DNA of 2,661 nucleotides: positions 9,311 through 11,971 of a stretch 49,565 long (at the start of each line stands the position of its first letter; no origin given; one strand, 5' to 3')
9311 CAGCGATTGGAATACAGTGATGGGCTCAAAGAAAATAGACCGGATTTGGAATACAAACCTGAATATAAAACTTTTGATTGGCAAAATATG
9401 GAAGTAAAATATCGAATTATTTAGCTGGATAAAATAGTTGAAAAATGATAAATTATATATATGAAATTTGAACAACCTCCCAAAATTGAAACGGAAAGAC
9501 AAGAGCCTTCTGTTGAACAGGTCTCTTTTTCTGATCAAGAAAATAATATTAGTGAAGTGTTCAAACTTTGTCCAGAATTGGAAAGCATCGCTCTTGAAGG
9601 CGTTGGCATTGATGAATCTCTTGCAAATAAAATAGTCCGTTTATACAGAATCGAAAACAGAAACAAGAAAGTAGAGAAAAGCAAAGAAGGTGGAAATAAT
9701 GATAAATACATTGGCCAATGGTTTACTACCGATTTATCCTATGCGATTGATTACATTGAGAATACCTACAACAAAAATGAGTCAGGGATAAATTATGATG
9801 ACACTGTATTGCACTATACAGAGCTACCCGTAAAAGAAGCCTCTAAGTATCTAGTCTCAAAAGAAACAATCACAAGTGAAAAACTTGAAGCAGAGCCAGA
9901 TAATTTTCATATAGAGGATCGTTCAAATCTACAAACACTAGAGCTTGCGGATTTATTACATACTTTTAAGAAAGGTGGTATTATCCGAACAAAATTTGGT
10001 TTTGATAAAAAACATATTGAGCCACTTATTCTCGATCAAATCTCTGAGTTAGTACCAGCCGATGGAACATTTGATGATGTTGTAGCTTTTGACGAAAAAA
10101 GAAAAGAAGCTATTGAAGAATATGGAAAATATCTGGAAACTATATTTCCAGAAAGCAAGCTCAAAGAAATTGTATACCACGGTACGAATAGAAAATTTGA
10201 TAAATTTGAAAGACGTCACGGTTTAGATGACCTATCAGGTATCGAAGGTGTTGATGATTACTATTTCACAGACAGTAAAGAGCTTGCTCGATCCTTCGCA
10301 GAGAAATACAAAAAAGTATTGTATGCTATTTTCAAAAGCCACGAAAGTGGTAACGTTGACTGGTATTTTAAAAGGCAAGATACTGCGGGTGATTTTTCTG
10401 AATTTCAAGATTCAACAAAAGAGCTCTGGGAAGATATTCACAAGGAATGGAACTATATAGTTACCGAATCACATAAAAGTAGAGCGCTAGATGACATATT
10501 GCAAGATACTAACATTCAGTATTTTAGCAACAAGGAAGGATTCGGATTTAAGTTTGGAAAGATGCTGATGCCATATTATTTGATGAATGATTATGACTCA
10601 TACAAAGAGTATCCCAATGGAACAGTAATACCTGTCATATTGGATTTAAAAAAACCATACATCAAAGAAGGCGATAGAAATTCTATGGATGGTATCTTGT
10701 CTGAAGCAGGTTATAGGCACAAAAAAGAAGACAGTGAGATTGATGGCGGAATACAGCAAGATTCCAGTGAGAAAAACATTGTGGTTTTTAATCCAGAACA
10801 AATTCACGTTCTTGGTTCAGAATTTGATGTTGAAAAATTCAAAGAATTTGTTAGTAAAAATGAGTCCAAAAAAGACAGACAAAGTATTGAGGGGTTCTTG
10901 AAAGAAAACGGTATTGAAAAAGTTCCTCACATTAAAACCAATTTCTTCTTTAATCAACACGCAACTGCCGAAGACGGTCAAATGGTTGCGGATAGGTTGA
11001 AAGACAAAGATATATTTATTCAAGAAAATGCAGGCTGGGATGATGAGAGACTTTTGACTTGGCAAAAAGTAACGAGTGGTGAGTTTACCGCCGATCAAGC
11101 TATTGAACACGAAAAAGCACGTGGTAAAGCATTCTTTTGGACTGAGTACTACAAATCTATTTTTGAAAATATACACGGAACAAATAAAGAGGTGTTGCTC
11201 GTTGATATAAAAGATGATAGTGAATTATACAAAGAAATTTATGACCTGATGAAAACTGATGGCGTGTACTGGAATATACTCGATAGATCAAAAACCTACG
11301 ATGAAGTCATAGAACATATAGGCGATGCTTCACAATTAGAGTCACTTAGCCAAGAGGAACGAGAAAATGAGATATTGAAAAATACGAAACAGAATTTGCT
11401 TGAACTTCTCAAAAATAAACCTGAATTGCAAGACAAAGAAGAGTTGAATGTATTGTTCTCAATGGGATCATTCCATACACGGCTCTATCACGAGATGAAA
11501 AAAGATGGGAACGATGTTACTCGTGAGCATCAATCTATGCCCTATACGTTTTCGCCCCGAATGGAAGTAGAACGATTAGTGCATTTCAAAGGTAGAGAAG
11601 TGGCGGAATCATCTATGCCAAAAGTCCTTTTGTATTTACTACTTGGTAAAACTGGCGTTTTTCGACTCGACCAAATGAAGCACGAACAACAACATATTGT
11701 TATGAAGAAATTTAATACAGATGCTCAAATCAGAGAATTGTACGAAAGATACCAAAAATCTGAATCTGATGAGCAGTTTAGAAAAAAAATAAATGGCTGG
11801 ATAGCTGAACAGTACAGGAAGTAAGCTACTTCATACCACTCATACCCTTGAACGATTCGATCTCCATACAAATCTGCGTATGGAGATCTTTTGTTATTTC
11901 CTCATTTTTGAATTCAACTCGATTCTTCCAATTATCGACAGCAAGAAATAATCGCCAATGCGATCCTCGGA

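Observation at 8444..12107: HEPN-like protein, 787-aa protein with two ART-like modules, and a convergent small ORF: candidate conflict/defence module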

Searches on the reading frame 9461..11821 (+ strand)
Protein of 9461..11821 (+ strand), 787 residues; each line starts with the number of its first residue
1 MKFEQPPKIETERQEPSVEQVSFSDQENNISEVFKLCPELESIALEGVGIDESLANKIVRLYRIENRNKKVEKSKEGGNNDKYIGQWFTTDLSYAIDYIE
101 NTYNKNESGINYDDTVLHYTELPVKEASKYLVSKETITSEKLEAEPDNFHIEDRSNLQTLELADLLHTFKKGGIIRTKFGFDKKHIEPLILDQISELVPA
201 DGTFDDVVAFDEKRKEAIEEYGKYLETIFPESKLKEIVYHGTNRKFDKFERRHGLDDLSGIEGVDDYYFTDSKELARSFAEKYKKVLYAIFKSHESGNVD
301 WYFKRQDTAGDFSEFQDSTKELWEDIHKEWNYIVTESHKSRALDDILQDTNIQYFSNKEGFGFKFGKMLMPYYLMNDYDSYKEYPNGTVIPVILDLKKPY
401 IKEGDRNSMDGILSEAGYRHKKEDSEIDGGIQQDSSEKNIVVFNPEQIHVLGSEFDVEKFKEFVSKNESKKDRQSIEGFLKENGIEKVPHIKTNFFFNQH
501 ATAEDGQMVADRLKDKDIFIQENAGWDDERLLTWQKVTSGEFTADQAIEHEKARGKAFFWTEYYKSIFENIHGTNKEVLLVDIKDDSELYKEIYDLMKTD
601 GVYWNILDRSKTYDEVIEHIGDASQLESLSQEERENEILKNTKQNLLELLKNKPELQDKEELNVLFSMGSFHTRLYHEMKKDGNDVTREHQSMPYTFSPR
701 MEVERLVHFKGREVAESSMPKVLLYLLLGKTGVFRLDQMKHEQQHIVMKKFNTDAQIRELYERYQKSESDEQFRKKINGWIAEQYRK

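Call 3: search_protein_families(library=pfam, proteins=[window:9461-11821:+], max_evalue=1)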
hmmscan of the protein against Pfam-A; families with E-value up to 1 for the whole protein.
window:9461-11821:+ (787 aa): 1 family
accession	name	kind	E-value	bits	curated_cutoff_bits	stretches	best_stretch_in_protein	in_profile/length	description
PF18760.7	ART-PolyVal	-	3.4e-07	31.6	31.2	1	237-448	8-130/140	ADP-Ribosyltransferase in polyvalent proteins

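Call 4: search_protein_families(library=padloc, proteins=[window:9461-11821:+], max_evalue=1)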
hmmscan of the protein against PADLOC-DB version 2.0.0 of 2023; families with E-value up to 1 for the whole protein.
window:9461-11821:+ (787 aa): 0 families

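Call 5: search_protein_families(library=ncbifam, proteins=[window:9461-11821:+], max_evalue=1)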
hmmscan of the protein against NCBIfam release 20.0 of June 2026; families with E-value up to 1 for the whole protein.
window:9461-11821:+ (787 aa): 1 family
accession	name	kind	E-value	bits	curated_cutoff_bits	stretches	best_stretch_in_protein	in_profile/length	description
NF053742.1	LipS1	equivalog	0.15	11.6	230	0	579-655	109-186/268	LipS1 family lipoyl synthase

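Call 9: find_homologous_proteins(query=window:9461-11821:+)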
Query window:9461-11821:+ (787 aa): 13 proteins with E <= 0.001 among 8000 candidates.
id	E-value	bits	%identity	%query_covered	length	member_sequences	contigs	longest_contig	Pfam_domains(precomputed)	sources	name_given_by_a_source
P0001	0.0e+0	1771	100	100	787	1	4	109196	PF18760.8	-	-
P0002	7.0e-263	893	67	73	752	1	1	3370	PF18760.8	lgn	-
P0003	9.1e-167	575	45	99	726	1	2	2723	PF18760.8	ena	-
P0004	3.8e-164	567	58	51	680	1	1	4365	PF18760.8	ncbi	-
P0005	1.5e-155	538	57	51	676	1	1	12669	PF18760.8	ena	-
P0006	3.6e-144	500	61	43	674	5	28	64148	-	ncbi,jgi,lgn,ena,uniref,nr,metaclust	ncbi:hypothetical protein A3J20_04100 [Candidatus Gottesmanbacteria bacterium RIFCSPLOWO2_02_FULL_42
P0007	5.1e-141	490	60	43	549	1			-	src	-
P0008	1.2e-140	489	55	59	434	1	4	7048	PF18760.8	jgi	jgi:hypothetical protein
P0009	2.7e-140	488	56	44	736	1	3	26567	-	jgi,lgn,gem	-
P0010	1.5e-132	462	50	62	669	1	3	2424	PF18760.8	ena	-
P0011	2.6e-126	441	44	60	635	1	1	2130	-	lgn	-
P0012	2.5e-124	435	50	61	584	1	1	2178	PF18760.8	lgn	-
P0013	2.5e-6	45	68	3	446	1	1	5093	-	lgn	-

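Call 10: search_protein_families(library=phrogs, proteins=[window:9461-11821:+], max_evalue=0.1)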
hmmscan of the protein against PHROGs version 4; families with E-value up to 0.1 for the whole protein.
window:9461-11821:+ (787 aa): 1 family
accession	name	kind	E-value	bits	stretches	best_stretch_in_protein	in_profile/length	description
phrog_4700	-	unknown function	0.08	13.7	0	237-282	20-64/149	-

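Call 14: find_encoding_contigs(protein=P0006, flank=8000, max_places=4)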
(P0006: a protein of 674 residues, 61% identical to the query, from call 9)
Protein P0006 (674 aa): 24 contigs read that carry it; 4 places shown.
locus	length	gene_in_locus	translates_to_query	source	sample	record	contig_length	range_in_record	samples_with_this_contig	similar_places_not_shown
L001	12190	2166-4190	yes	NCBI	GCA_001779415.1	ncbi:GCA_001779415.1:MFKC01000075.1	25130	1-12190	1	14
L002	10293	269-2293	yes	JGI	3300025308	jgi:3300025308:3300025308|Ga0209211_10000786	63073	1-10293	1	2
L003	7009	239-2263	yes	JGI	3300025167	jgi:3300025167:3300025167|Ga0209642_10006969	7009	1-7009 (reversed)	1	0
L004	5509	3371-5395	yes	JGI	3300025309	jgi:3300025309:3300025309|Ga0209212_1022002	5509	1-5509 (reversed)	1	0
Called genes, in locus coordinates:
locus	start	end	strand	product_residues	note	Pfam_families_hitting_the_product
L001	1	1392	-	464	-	PF00239:Resolvase, PF07508:Recombinase, PF13408:Zn_ribbon_recom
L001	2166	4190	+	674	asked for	-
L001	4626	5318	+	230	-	PF01177:Asp_Glu_race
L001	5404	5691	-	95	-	PF13650:Asp_protease_2 (weak), PF13975:gag-asp_proteas (weak)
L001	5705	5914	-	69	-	-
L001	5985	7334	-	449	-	PF00772:DnaB, PF03796:DnaB_C, PF13481:AAA_25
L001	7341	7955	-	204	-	PF13483:Lactamase_B_3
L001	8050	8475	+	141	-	-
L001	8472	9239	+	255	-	-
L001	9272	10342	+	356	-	PF01321:Creatinase_N, PF00557:Peptidase_M24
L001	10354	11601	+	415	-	PF00152:tRNA-synt_2 (weak), PF13393:tRNA-synt_His, PF00587:tRNA-synt_2b, PF12745:HGTP_anticodon2, PF03129:HGTP_anticodon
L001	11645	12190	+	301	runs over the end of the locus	PF00892:EamA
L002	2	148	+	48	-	?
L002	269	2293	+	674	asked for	-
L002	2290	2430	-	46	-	-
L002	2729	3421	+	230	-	PF01177:Asp_Glu_race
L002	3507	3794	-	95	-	PF13650:Asp_protease_2 (weak), PF13975:gag-asp_proteas (weak)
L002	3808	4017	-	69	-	-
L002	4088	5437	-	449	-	PF00772:DnaB, PF03796:DnaB_C, PF13481:AAA_25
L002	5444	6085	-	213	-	PF13483:Lactamase_B_3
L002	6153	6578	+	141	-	-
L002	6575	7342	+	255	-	-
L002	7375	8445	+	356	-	PF01321:Creatinase_N, PF00557:Peptidase_M24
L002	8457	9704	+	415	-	PF00152:tRNA-synt_2 (weak), PF13393:tRNA-synt_His, PF00587:tRNA-synt_2b, PF12745:HGTP_anticodon2, PF03129:HGTP_anticodon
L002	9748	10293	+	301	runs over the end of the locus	PF00892:EamA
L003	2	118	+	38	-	?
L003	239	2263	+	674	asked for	-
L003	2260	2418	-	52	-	-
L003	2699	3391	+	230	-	PF01177:Asp_Glu_race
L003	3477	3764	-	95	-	PF13650:Asp_protease_2 (weak), PF13975:gag-asp_proteas (weak)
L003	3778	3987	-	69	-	-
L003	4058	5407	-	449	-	PF00772:DnaB, PF03796:DnaB_C, PF13481:AAA_25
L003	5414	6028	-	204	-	PF13483:Lactamase_B_3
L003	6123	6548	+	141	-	-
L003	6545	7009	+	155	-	?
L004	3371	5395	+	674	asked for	-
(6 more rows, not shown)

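Call 15: find_encoding_contigs(protein=P0009, flank=8000, max_places=3)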
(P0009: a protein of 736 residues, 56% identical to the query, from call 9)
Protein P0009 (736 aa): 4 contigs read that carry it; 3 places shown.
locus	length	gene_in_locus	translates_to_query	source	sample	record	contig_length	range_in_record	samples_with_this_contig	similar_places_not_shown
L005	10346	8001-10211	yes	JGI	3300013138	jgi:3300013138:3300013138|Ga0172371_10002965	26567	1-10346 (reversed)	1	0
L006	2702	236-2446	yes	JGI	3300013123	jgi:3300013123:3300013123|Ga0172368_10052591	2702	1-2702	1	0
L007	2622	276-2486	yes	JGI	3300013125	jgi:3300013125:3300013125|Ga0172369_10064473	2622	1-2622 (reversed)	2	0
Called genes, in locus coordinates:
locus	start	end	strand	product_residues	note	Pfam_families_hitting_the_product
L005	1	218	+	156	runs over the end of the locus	-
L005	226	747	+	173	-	-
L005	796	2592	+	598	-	PF09972:DUF2207, PF20990:DUF2207_C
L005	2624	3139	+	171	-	-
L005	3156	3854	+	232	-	-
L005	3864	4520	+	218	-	-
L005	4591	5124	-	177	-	-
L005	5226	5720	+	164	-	-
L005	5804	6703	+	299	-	PF01435:Peptidase_M48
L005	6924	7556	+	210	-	PF01810:LysE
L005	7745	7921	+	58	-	-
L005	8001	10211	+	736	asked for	-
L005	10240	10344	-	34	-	?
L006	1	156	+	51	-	?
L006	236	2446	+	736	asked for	-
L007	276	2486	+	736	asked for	-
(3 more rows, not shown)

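Call 16: find_encoding_contigs(protein=P0005, flank=8000, max_places=3)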
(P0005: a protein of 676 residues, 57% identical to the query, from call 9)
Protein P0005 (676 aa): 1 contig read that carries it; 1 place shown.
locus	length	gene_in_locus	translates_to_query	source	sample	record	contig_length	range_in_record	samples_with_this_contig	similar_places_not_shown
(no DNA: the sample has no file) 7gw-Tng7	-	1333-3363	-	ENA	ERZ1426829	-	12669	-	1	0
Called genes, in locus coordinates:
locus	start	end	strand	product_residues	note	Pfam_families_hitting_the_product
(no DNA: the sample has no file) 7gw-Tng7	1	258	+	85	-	?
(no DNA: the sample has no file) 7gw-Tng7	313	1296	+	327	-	PF07508:Recombinase, PF13408:Zn_ribbon_recom (weak)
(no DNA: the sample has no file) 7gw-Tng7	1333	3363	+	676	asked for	PF18760:ART-PolyVal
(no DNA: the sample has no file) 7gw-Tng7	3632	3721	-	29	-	-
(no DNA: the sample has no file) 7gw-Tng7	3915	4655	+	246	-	PF00512:HisKA, PF02518:HATPase_c, PF14501:HATPase_c_5 (weak)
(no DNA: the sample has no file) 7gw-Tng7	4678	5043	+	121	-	PF00072:Response_reg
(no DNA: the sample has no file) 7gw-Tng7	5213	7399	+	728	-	PF17191:RecG_wedge, PF01336:tRNA_anti-codon, PF04851:ResIII, PF00270:DEAD, PF00271:Helicase_C, PF19833:RecG_dom3_C (weak)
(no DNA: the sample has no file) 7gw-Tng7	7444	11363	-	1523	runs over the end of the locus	-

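Call 22: search_protein_families(library=pfam, alignment_id=A1, max_evalue=0.1)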
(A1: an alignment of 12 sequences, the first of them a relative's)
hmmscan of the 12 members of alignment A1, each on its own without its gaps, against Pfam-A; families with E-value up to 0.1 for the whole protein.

A. member 1, P0001 (787 aa): 1 family
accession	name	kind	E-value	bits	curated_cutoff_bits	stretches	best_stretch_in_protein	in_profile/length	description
PF18760.7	ART-PolyVal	-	3.4e-07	31.6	31.2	1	237-448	8-130/140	ADP-Ribosyltransferase in polyvalent proteins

B. families by the number of members that match (of 12 scanned): 11 families
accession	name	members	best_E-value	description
PF18760.7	ART-PolyVal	8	7.6e-12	ADP-Ribosyltransferase in polyvalent proteins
PF13508.13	Acetyltransf_7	3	0.011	Acetyltransferase (GNAT) domain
PF00583.31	Acetyltransf_1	3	0.032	Acetyltransferase (GNAT) family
PF13673.13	Acetyltransf_10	2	0.00091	Acetyltransferase (GNAT) domain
PF00644.27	PARP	1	0.0006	Poly(ADP-ribose) polymerase catalytic domain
PF13151.12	DUF3990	1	0.00091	Protein of unknown function (DUF3990)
PF02889.21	Sec63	1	0.0093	Sec63 Brl domain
PF20725.2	DUF6832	1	0.01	Domain of unknown function (DUF6832)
PF08445.16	FR47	1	0.048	FR47-like protein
PF12904.13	Collagen_bind_2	1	0.052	Putative collagen-binding domain of a collagenase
PF18002.7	T6_Ig_like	1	0.092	T6 antigen Ig like domain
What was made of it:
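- There is no signal peptide or known trafficking domain (calls 3, 22).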

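Call 23: search_solved_structures(query=A1, max_evalue=1, show_alignments=2)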
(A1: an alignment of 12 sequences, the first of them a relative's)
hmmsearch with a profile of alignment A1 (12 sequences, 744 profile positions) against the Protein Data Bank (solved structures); distinct sequences matched with E-value up to 1: 4.
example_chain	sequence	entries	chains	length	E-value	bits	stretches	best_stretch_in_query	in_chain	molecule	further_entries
3wo1_A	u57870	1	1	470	0.029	16.2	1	543-599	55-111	Alanine-anticapsin ligase BacD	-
3wnz_A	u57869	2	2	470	0.029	16.2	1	543-599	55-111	Alanine-anticapsin ligase BacD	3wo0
3vmm_A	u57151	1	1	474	0.03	16.2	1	543-599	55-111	Alanine-anticapsin ligase BacD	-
5h61_A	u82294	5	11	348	0.75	11.5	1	563-618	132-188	Transferase | Putative cytoplasmic protein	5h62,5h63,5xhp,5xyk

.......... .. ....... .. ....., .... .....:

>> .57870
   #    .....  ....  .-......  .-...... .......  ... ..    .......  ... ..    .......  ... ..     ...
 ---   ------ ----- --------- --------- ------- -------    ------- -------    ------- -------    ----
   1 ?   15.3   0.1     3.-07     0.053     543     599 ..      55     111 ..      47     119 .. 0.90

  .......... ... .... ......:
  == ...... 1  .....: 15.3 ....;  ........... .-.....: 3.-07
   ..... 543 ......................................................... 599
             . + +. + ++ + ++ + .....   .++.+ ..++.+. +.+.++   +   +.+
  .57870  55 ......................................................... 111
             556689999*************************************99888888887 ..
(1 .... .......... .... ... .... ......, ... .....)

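Call 43: predict_structure(alignment_id=A1)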
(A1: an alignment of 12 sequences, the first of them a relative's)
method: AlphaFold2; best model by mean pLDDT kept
length: 787 residues; sequences in the alignment: 12
mean_pLDDT: 56.3   pTM: 0.45
mean pLDDT of the five models: 56.3, 56.2, 54.4, 52.8, 52.2
residues with pLDDT >= 90: 87; 70-90: 198; 50-70: 110; < 50: 392
segments of 3 or more residues with pLDDT < 50: 1-26, 52-209, 230-323, 354-453, 468-472, 692-695
pLDDT, mean of each block of 10 residues (from residue 1): 29 26 44 52 63 44 32 29 27 33 33 25 29 26 26 33 37 33 40 37 42 64 58 34 31 30 31 36 37 42 39 37 50 59 56 47 33 26 28 25 36 37 36 37 40 55 58 76 86 86 85 88 79 93 96 89 92 90 76 67 74 87 77 83 91 89 88 80 84 58 76 82 88 73 77 87 91 87 81
secondary structure, 60 per line:
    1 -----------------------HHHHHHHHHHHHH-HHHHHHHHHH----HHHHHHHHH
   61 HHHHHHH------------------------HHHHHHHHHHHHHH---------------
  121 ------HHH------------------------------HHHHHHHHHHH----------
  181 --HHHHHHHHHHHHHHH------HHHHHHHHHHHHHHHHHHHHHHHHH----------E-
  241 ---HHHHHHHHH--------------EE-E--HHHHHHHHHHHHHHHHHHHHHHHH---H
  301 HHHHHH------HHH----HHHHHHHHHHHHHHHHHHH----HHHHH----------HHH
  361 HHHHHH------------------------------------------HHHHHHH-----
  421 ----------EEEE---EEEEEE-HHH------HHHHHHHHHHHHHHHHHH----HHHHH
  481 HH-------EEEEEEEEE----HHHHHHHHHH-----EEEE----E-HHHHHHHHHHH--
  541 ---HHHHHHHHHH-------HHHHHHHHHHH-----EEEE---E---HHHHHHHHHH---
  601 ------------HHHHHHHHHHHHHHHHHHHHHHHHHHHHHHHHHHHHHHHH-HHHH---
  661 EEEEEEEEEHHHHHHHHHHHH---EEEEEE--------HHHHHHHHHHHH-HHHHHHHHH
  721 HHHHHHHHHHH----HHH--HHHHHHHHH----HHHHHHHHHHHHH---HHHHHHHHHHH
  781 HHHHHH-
elements in order (helices of 4 or more, strands of 3 or more residues): H24-36 H38-47 H52-67 H92-105 H160-170 H183-197 H204-228 H244-252 H273-296 H300-306 H320-338 H343-347 H358-366 H409-415 E431-434 E438-443 H454-471 H476-482 E490-498 H503-512 E518-521 H528-538 H544-553 H561-571 E577-580 H588-597 H613-652 H654-657 E661-669 H670-681 E685-690 H699-710 H712-731 H741-749 H754-766 H770-786
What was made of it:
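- On ART-PolyVal (PF18760): Strand assignment could not be verified because the model's pLDDT in this region is below 50 (call 43).
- On R-S-E ADP-ribosyltransferases (proposed for module 1, aa 48-215): The fold is unknown (pLDDT about 30, call 43).
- The domain carries a large insert, and its AlphaFold2 model was of low confidence (call 43).
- Tried and rejected: The AlphaFold2 model of this part is unusable (call 43).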

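Call 47: fold_search(model_id=the predicted structure, library=pdb)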
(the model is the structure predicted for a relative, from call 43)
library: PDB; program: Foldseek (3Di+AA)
matches with E <= 10: 378; with E <= 0.001: 0
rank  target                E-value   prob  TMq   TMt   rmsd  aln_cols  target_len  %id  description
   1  2ze5                  1.3e-01  0.33  0.10  0.25  16.5       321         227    8  Crystal Structure of adenosine phosphate-isopentenyltransferase (released 2008-02-05)
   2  5t09                  1.4e-01  0.95  0.13  0.35   7.2       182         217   11  The structure of the type III effector HopBA1 (released 2017-02-01)
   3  3b55                  1.9e-01  0.47  0.11  0.19  15.7       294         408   12  Crystal structure of the Q81BN2_BACCR protein from Bacillus cereus. NESG target BcR135 (released 2007-11-06)
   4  4jyc_C                2.2e-01  0.09  0.08  0.15  22.7       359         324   11  MeaB, A Bacterial Homolog of MMAA, in its Apo form (released 2013-07-24)
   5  6yxx_EF               2.6e-01  0.35  0.11  0.24  21.3       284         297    9  State A of the Trypanosoma brucei mitoribosomal large subunit assembly intermediate (released 2020-10-14)
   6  2ze7                  3.4e-01  0.21  0.10  0.25  16.4       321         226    9  Crystal Structure of adenosine phosphate-isopentenyltransferase complexed with zinc ion and substrate analog, DMASPP (released 2008-02-05)
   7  7xbk_F                3.7e-01  0.06  0.08  0.12  18.8       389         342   10  Structure and mechanism of a mitochondrial AAA+ disaggregase CLPB (released 2023-01-25)
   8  6yxy_EF               4.5e-01  0.15  0.10  0.22  22.6       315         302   10  State B of the Trypanosoma brucei mitoribosomal large subunit assembly intermediate (released 2020-10-14)
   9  4yds                  5.6e-01  0.16  0.10  0.23  13.2       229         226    9  FlaH from Sulfolobus acidocaldarius with ATP and Mg-Ion (released 2015-11-11)
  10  2qm7_A                5.6e-01  0.05  0.07  0.13  23.0       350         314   10  MeaB, A Bacterial Homolog of MMAA, Bound to GDP (released 2007-08-28)
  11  4jyc_B                6.4e-01  0.04  0.06  0.11  22.7       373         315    8  MeaB, A Bacterial Homolog of MMAA, in its Apo form (released 2013-07-24)
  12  7obq_y                8.1e-01  0.18  0.12  0.17  14.7       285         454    9  SRP-SR at the distal site conformation (released 2021-07-21)
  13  5l3s_H                8.1e-01  0.13  0.08  0.19  17.9       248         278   14  Structure of the GTPase heterodimer of crenarchaeal SRP54 and FtsY (released 2016-06-08)
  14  3adb_B                9.2e-01  0.08  0.09  0.19  22.4       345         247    7  Crystal structure of O-phosphoseryl-tRNA kinase complexed with selenocysteine tRNA and AMPPNP (crystal type 1) (released 2010-07-28)
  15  6fkf_E                9.7e-01  0.11  0.11  0.15  21.8       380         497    9  Chloroplast F1Fo conformation 1 (released 2018-05-23)
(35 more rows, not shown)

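Call 58: search_dna_similar(query=window:9461-11821:+, collection=phages, mode=protein, max_evalue=0.01, max_rows=15)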
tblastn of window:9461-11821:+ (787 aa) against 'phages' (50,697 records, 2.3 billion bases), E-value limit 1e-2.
No match.

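Call 59: search_dna_similar(query=window:9461-11821:+, collection=plasmids, mode=protein, max_evalue=0.01, max_rows=15)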
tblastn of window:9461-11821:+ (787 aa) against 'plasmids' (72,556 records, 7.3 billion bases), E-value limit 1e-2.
No match.
